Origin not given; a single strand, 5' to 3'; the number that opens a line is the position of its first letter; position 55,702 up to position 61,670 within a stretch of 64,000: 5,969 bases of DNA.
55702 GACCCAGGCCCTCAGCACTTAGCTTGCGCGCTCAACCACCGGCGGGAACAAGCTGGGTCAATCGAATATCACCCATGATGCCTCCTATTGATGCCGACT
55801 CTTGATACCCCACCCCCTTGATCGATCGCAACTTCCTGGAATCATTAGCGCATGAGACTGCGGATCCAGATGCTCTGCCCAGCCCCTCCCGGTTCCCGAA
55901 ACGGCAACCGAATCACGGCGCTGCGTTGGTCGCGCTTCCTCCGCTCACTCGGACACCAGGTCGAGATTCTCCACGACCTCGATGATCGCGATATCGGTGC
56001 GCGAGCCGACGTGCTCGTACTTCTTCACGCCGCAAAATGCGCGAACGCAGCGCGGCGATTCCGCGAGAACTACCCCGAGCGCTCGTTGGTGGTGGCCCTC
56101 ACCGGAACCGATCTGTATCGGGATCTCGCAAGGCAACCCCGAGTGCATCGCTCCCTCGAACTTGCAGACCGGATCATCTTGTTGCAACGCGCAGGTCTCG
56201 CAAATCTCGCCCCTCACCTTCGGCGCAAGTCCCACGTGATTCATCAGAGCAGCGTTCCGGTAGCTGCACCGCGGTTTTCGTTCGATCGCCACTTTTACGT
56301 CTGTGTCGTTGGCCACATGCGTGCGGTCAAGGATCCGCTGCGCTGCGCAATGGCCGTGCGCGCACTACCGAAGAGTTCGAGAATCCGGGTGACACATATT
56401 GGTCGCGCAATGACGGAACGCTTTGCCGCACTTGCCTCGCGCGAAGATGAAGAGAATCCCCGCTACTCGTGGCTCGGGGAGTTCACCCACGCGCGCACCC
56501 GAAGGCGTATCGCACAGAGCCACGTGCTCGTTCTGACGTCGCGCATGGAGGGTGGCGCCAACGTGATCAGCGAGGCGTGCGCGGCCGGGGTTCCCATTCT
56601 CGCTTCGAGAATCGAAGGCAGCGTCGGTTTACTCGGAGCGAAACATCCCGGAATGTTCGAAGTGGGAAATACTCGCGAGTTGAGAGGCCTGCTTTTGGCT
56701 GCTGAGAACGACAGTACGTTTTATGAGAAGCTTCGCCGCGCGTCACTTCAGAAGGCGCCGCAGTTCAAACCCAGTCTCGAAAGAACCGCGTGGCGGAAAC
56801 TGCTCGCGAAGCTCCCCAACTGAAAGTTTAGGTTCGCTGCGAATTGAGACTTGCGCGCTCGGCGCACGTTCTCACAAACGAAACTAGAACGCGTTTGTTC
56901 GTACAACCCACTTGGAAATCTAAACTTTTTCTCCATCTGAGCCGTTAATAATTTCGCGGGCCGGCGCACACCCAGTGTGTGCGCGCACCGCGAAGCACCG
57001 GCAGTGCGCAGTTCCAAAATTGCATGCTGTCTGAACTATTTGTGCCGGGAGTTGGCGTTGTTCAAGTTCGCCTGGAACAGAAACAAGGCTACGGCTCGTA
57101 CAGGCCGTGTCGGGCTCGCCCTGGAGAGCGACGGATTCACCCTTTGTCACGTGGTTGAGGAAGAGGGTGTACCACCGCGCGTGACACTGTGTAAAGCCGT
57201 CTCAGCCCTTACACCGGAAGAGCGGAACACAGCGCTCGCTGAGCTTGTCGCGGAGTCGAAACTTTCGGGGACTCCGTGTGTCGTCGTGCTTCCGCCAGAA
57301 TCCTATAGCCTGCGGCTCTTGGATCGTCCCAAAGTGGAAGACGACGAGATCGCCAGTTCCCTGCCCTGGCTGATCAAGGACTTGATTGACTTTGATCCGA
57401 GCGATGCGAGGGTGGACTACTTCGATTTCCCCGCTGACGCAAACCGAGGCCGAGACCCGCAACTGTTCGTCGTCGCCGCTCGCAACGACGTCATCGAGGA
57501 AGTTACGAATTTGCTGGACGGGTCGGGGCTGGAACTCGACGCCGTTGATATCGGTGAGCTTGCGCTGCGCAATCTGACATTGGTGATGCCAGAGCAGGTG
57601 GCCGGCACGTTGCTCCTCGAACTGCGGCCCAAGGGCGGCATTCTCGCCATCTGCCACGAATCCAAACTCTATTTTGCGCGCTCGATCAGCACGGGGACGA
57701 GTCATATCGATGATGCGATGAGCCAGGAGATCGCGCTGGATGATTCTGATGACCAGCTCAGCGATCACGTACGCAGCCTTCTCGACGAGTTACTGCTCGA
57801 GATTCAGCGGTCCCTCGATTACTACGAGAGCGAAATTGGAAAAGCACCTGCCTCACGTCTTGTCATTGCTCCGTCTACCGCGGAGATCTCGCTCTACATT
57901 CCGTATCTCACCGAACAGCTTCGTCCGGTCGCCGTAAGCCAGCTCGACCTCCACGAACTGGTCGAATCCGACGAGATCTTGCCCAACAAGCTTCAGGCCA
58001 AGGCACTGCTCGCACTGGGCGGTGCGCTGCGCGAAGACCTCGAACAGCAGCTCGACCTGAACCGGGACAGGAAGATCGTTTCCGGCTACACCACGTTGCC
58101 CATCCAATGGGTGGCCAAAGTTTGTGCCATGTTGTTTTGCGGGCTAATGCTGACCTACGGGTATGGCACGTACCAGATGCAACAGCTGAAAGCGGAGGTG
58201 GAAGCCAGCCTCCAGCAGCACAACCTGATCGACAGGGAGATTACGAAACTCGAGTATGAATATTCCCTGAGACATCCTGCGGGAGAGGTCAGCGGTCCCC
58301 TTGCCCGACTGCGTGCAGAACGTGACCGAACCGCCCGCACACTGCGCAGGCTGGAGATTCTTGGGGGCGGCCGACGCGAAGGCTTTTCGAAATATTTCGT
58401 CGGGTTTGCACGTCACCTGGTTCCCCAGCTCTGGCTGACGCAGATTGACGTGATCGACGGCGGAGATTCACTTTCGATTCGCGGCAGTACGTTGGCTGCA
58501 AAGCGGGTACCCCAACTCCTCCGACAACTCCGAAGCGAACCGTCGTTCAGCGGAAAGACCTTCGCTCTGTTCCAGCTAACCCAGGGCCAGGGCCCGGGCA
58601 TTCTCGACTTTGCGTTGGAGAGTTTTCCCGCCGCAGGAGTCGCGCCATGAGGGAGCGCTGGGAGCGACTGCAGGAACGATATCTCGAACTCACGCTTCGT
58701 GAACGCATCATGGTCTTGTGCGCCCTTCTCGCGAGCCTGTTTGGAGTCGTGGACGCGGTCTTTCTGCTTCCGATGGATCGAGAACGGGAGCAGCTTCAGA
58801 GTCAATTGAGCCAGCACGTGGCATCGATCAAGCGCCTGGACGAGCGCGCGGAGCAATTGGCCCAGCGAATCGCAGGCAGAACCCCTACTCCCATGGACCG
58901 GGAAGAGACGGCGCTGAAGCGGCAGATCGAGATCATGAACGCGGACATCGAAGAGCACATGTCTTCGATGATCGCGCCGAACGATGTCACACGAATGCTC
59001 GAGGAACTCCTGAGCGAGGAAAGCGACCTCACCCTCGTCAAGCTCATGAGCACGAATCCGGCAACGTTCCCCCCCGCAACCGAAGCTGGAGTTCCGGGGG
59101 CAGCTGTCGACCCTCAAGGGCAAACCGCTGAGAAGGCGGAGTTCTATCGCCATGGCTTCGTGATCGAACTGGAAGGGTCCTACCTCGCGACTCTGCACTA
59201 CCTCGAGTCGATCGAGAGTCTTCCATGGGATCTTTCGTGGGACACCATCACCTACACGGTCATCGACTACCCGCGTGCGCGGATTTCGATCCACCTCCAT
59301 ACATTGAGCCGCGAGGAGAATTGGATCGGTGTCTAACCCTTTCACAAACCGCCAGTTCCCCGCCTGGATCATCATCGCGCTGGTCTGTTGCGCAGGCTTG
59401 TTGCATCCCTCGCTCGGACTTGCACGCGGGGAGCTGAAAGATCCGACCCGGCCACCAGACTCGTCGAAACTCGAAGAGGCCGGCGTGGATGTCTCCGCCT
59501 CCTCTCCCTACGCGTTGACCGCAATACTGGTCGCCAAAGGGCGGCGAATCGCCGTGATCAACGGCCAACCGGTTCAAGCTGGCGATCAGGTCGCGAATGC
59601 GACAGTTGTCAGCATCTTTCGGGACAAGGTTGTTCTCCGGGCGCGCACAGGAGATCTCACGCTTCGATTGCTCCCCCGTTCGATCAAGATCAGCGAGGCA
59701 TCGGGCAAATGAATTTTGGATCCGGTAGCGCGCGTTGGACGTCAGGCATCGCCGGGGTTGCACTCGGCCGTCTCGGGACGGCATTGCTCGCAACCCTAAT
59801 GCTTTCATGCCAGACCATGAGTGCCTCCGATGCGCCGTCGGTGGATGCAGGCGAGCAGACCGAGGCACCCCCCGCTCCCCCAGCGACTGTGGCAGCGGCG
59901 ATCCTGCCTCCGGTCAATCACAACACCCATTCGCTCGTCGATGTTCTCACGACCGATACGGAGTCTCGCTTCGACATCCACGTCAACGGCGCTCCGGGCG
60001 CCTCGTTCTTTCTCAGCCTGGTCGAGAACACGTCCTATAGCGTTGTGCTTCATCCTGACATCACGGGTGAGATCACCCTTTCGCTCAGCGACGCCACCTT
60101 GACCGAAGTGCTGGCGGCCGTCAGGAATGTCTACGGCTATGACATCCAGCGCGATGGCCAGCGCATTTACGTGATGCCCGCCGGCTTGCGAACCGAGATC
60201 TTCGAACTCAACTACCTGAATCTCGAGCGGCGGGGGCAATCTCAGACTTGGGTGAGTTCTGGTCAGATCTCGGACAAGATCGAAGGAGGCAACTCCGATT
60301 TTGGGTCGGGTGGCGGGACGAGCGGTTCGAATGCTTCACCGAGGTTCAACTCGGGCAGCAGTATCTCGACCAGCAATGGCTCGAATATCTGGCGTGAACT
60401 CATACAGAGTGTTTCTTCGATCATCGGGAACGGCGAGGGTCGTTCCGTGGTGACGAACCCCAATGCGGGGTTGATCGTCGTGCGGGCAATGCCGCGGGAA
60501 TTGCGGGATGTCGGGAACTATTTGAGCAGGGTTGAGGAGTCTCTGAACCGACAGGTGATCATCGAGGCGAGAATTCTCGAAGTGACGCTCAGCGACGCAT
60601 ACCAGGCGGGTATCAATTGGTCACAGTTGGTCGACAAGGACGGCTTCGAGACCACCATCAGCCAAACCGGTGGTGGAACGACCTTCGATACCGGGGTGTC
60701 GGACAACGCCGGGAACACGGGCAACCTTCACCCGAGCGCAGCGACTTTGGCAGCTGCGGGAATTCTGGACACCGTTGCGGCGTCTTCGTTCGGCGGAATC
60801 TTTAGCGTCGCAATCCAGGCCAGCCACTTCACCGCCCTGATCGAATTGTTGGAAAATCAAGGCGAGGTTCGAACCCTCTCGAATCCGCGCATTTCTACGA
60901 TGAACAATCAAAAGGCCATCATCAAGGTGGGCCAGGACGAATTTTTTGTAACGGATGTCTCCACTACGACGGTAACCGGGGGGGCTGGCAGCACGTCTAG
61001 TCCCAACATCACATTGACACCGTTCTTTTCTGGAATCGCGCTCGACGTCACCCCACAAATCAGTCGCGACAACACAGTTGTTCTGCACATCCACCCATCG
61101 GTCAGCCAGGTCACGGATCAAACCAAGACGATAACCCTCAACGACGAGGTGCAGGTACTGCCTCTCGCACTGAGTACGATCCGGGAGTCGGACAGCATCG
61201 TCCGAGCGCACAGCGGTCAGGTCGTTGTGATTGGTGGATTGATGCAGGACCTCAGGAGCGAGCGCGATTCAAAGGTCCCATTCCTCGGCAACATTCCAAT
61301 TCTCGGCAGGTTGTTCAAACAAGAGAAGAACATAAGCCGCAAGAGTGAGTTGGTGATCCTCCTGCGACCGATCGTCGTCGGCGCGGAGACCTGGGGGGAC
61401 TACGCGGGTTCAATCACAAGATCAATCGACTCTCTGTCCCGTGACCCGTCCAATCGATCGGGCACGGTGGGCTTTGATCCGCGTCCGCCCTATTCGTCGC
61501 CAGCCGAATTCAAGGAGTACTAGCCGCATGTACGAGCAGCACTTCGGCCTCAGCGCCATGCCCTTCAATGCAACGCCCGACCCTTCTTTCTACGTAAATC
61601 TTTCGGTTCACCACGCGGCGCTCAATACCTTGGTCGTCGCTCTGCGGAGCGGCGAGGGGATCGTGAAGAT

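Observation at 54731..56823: Head-to-head selD / SenB-like glycosyltransferase pair without a SenA- or OvsA-type partner: candidate selenosugar cassette feeding an unknown product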

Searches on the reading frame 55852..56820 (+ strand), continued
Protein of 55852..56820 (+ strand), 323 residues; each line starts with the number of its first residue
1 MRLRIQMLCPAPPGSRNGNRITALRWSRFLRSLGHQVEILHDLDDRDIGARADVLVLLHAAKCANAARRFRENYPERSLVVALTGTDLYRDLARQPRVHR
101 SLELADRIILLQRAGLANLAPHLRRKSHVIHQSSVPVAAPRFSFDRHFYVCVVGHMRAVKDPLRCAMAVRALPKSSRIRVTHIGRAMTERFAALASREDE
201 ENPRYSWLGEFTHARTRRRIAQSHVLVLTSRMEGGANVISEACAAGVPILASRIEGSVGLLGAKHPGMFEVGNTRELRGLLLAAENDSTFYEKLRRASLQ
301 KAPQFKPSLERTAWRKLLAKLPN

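Call 56: search_protein_families(library=ncbifam, proteins=[L080:1647-2969:-, L054:10465-12792:-, L092:10001-10960:+, L008:10001-10957:+, L149:10001-10942:+, L023:10001-10930:+, L092:12442-13137:+], max_evalue=0.00001)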
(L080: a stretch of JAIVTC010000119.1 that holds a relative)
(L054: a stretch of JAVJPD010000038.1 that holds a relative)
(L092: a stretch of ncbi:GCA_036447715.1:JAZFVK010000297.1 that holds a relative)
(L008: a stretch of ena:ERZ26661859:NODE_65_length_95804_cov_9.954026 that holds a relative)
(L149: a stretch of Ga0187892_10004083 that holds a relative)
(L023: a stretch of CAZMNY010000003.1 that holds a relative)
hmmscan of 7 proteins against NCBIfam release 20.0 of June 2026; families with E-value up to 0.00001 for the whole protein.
L080:1647-2969:- (441 aa): 7 families
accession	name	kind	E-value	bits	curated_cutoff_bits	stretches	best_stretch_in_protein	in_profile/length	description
NF041186.1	SenA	equivalog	4.1e-155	516.9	420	1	11-440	3-382/382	selenoneine synthase SenA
TIGR03440.2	egtB_TIGR03440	equivalog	3.6e-96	322.8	360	1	18-438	3-412/413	ergothioneine biosynthesis protein EgtB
TIGR04344.1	ovoA_Nterm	equivalog_domain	5.2e-43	147.6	400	1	170-438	183-443/444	5-histidylcysteine sulfoxide synthase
TIGR04373.1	egtB_X_signatur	signature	1.5e-25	89.1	71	1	391-439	1-49/50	EgtB-related enzyme signature domain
TIGR03525.2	GldK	equivalog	9.4e-18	64.7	350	1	299-439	256-404/408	T9SS ring complex lipoprotein PorK/GldK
TIGR03524.1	GldJ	equivalog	1.2e-07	30.8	458.2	0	300-332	265-297/559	gliding motility lipoprotein GldJ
NF051459.1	pyoverdine_PvdO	equivalog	2.6e-06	26.7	500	0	180-439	39-277/280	dihydropyoverdine dehydrogenase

L054:10465-12792:- (776 aa): 14 families
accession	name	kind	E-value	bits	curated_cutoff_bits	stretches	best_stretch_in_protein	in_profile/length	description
TIGR03169.1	Nterm_to_SelD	hypoth_equivalog_domain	1.6e-147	491.6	310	1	32-403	1-365/365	pyridine nucleotide-disulfide oxidoreductase family protein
TIGR04369.1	fusion_not_SelD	hypoth_equivalog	9.6e-137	457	700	1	35-747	1-692/701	oxidoreductase/SelD-related fusion protein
TIGR00476.1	selD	equivalog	3.3e-89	299.2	125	1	436-738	7-308/311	selenide, water dikinase SelD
NF002098.0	PRK00943.1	equivalog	1.7e-64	218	299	1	437-766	14-338/347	selenide, water dikinase SelD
NF010705.0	PRK14105.1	equivalog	5.9e-39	133.9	291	1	437-687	14-276/345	selenide, water dikinase SelD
TIGR01379.1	thiL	equivalog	7.5e-27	94.1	184.15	1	462-689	15-246/320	thiamine-phosphate kinase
NF004351.0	PRK05731.1-4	equivalog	2.5e-16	59.7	324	1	463-676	32-242/321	thiamine-phosphate kinase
NF004350.0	PRK05731.1-1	equivalog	1.9e-14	53.3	441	1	460-687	19-247/325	thiamine-phosphate kinase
TIGR03267.1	methan_mark_2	hypoth_equivalog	1.6e-10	40.5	365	1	468-681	41-248/323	methanogenesis marker 2 protein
NF004353.0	PRK05731.2-2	equivalog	1.1e-09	37.9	301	1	498-690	50-236/311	thiamine-phosphate kinase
TIGR04049.1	AIR_rel_sll0787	hypoth_equivalog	1.5e-08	34.1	321.3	1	470-686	42-248/318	sll0787 family AIR synthase-like protein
NF045765.1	PhenlGlyoxDHPadH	equivalog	2.7e-08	33.1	475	1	34-324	6-281/416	NADH-dependent phenylglyoxylate dehydrogenase subunit epsilon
TIGR04050.1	MSMEG_0567_Cter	hypoth_equivalog_domain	6e-08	32.5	312.2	1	472-685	34-232/296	MSMEG_0567/sll0787 family protein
NF004354.0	PRK05731.2-3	equivalog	5.4e-06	26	204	1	511-607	58-150/273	thiamine-phosphate kinase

L092:10001-10960:+ (320 aa): 3 families
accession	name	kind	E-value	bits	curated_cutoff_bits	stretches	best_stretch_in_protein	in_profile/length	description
TIGR04348.1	TIGR04348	equivalog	2.4e-114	381.6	300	1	5-315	1-309/310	selenoneine biosynthesis selenosugar synthase SenB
NF038229.1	Glyco4_Geo_Pelo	equivalog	7.1e-37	127.2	400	1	4-315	1-334/338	GPMC system family 4 glycosyltransferase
TIGR03088.1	stp2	hypoth_equivalog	3.1e-08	33.1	409.05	1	145-294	196-350/374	TIGR03088 family PEP-CTERM/XrtA system glycosyltransferase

L008:10001-10957:+ (319 aa): 3 families
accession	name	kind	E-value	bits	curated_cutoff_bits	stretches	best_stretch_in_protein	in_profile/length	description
TIGR04348.1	TIGR04348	equivalog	1e-111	372.9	300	1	6-317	1-309/310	selenoneine biosynthesis selenosugar synthase SenB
NF038229.1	Glyco4_Geo_Pelo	equivalog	3.7e-37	128.1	400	1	5-318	1-335/338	GPMC system family 4 glycosyltransferase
TIGR03088.1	stp2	hypoth_equivalog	1.5e-06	27.5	409.05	1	145-290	194-343/374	TIGR03088 family PEP-CTERM/XrtA system glycosyltransferase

L149:10001-10942:+ (314 aa): 7 families
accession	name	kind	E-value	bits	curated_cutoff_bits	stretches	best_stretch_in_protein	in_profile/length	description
TIGR04348.1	TIGR04348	equivalog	5.4e-115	383.7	300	1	3-313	1-309/310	selenoneine biosynthesis selenosugar synthase SenB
NF038229.1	Glyco4_Geo_Pelo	equivalog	1.3e-30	106.6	400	1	2-310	1-331/338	GPMC system family 4 glycosyltransferase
TIGR03088.1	stp2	hypoth_equivalog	1.1e-09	37.8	409.05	1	142-283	195-340/374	TIGR03088 family PEP-CTERM/XrtA system glycosyltransferase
NF047684.1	TeichurnBiosyTuaC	equivalog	1.8e-07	30.5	550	1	148-263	226-336/391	teichuronic acid biosynthesis protein TuaC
NF041876.1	EPS_EpsE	equivalog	4.7e-06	26.1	400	1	195-287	274-367/389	exopolysaccharide biosynthesis GT4 family glycosyltransferase EpsE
NF041010.1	glycosy_Agl16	equivalog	7.3e-06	25.1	575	0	194-277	231-314/352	glycosylation protein Agl16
NF046085.1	XrtY_assoc_Gly1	equivalog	8.5e-06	24.9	400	0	195-283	263-351/387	XrtY-associated glycosyltransferase XYAG1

L023:10001-10930:+ (310 aa): 9 families
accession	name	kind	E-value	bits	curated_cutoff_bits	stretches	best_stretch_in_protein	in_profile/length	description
TIGR04348.1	TIGR04348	equivalog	6.9e-119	396.5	300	1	2-309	1-306/310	selenoneine biosynthesis selenosugar synthase SenB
NF038229.1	Glyco4_Geo_Pelo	equivalog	7.6e-34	117.2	400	1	1-308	1-330/338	GPMC system family 4 glycosyltransferase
NF046085.1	XrtY_assoc_Gly1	equivalog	6.3e-09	35.2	400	1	182-285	252-354/387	XrtY-associated glycosyltransferase XYAG1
NF047880.1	glyco_SdgA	exception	8.5e-08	31.2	800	1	207-297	381-473/488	serine-aspartate repeat adhesin O-glycosyltransferase SdgA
NF007396.0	PRK09922.1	equivalog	1.1e-07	31.1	385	1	182-278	224-324/361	lipopolysaccharide 1,6-galactosyltransferase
TIGR03088.1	stp2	hypoth_equivalog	5.9e-07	28.8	409.05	1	211-282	268-340/374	TIGR03088 family PEP-CTERM/XrtA system glycosyltransferase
NF041876.1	EPS_EpsE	equivalog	1.3e-06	28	400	1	138-289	212-370/389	exopolysaccharide biosynthesis GT4 family glycosyltransferase EpsE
NF047684.1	TeichurnBiosyTuaC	equivalog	2e-06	27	550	1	169-283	246-357/391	teichuronic acid biosynthesis protein TuaC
NF041010.1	glycosy_Agl16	equivalog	3.5e-06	26.1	575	1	185-278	224-316/352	glycosylation protein Agl16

L092:12442-13137:+ (232 aa): 2 families
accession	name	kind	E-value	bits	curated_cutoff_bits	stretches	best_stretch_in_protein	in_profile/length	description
TIGR03438.1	egtD_ergothio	equivalog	2e-84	283.4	290.9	1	16-231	3-217/301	L-histidine N(alpha)-methyltransferase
TIGR03439.1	methyl_EasF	subfamily_domain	1.6e-39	135.7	205.55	1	13-228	11-234/321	EasF family methyltransferase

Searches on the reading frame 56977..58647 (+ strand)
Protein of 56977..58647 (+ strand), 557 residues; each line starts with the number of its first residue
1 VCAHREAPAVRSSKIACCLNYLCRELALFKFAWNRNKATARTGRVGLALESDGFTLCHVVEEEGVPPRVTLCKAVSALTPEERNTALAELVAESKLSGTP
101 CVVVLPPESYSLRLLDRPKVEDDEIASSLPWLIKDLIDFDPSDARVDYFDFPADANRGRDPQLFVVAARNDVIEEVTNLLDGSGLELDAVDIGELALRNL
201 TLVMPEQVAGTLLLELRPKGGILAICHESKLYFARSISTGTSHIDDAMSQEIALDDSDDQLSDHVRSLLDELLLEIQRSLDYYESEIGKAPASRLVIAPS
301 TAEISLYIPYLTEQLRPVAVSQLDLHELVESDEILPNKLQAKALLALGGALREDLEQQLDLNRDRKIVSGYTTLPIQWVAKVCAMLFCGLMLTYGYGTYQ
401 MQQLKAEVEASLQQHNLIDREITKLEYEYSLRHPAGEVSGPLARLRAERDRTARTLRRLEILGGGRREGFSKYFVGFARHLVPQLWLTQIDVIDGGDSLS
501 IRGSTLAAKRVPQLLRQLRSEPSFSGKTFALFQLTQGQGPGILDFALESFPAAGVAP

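Call 61: search_protein_families(library=pfam, proteins=[window:56977-58647:+], max_evalue=0.001)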
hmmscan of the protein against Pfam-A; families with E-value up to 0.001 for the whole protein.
window:56977-58647:+ (557 aa): 2 families
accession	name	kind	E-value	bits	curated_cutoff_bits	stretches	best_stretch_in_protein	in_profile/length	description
PF11104.14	PilM_2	-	5.4e-06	26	27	1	120-352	85-338/340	Type IV pilus assembly protein PilM;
PF05137.18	PilN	-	9.4e-05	22.8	22.8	1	478-541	7-68/78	Fimbrial assembly protein (PilN)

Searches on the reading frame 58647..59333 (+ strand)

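Call 61: search_protein_families(library=pfam, proteins=[window:58647-59333:+], max_evalue=0.001)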
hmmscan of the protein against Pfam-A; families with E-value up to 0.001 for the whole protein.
window:58647-59333:+ (229 aa): 1 family
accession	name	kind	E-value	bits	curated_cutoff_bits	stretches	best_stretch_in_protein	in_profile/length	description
PF04612.17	T2SSM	-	3.3e-07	31.1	27.8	1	6-90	2-87/160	Type II secretion system (T2SS), protein M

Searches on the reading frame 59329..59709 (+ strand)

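Call 61: search_protein_families(library=pfam, proteins=[window:59329-59709:+], max_evalue=0.001)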
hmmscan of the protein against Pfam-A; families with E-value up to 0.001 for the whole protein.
window:59329-59709:+ (127 aa): 1 family
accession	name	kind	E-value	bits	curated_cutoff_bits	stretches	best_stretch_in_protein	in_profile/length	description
PF16537.11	T2SSB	-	2.3e-05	24.4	28.4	1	72-106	17-52/60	Type II secretion system protein B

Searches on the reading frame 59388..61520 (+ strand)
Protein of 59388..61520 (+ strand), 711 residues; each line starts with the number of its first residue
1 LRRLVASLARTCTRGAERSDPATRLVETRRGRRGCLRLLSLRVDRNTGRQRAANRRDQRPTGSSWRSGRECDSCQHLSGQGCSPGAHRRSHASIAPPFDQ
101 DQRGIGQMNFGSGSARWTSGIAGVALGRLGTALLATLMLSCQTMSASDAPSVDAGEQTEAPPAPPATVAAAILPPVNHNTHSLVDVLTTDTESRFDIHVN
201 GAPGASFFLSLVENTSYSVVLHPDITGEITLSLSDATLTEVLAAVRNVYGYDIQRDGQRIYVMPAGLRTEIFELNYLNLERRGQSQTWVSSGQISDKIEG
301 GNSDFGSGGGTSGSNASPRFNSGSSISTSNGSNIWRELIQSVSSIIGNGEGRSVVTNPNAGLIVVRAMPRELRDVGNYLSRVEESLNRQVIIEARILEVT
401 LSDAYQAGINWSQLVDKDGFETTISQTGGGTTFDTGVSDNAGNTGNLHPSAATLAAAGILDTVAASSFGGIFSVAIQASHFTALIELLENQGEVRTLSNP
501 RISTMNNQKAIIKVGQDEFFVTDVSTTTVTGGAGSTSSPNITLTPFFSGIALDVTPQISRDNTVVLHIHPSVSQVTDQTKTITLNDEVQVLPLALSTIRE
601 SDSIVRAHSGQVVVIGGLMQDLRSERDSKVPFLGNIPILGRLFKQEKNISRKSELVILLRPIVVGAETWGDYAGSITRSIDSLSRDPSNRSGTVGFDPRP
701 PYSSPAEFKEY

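Call 61: search_protein_families(library=pfam, proteins=[window:59388-61520:+], max_evalue=0.001)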
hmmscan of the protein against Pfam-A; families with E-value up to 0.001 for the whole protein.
window:59388-61520:+ (711 aa): 3 families
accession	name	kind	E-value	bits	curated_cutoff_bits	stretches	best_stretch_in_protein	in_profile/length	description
PF00263.26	Secretin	-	6.1e-42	143.5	27.5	1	488-664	2-168/169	Bacterial type II and III secretion system protein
PF07655.18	Secretin_N_2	-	2.7e-19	69.9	23.4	1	269-360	1-91/91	Secretin N-terminal domain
PF07660.19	STN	-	0.00042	20.5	28.4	0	217-265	1-52/52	Secretin and TonB N terminus short domain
